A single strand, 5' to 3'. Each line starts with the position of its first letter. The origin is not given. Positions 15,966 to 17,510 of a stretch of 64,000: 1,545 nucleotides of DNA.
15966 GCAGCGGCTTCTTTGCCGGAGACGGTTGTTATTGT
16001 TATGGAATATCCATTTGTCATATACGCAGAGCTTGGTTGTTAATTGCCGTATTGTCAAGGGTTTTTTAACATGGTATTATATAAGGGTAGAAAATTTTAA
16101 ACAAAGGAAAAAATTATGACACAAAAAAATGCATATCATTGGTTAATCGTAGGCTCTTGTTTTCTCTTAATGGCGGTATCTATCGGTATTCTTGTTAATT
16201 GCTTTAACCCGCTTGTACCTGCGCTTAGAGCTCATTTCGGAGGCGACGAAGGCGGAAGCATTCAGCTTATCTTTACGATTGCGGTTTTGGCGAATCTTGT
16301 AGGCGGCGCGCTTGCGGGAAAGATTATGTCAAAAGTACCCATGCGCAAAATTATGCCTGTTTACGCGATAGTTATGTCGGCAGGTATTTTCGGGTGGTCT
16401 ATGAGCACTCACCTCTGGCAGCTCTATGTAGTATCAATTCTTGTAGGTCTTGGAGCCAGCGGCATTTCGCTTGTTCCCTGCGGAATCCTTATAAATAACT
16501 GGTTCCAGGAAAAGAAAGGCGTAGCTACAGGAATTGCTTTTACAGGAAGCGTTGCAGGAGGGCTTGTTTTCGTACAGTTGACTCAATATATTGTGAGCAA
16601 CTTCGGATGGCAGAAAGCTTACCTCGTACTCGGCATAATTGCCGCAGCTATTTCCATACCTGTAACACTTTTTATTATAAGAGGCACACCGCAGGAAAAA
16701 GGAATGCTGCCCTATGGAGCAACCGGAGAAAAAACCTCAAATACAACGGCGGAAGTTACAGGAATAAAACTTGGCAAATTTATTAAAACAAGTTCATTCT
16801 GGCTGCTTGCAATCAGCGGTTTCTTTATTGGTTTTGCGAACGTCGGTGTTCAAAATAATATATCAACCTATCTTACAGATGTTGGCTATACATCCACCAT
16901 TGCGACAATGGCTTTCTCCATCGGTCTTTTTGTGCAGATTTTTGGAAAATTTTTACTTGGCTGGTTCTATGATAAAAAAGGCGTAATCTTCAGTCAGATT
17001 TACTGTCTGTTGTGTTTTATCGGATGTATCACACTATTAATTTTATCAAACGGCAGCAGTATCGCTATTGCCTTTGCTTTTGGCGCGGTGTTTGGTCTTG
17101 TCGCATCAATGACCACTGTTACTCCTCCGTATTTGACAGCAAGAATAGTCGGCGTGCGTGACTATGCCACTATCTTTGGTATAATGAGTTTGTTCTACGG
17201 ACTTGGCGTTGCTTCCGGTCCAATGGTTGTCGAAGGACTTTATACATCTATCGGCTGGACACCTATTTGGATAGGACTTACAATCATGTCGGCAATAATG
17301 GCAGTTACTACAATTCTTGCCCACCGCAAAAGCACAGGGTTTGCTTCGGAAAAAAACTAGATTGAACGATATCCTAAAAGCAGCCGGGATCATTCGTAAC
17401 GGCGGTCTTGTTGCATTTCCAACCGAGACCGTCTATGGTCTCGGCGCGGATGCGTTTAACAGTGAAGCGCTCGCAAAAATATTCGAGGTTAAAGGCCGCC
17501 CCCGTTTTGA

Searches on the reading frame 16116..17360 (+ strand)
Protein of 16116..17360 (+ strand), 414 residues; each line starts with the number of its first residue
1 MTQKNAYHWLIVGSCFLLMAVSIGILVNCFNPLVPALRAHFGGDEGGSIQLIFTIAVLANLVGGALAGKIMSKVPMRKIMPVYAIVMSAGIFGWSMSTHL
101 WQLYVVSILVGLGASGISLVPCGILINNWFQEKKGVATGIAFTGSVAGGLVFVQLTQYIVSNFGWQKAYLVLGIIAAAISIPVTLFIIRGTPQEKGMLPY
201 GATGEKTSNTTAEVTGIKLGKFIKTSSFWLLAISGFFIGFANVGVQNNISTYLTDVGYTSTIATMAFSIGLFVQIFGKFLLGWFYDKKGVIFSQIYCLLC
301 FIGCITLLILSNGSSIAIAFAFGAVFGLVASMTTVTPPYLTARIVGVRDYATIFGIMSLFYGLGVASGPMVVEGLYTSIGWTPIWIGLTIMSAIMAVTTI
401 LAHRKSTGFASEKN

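Call 58: search_protein_families(library=pfam, proteins=[window:16116-17360:+], max_evalue=0.00001)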
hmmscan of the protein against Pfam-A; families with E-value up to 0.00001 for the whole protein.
window:16116-17360:+ (414 aa): 1 family
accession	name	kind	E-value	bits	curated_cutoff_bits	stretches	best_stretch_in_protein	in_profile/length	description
PF07690.21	MFS_1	-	3.4e-36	125.3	33.4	2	17-333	2-311/347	Major Facilitator Superfamily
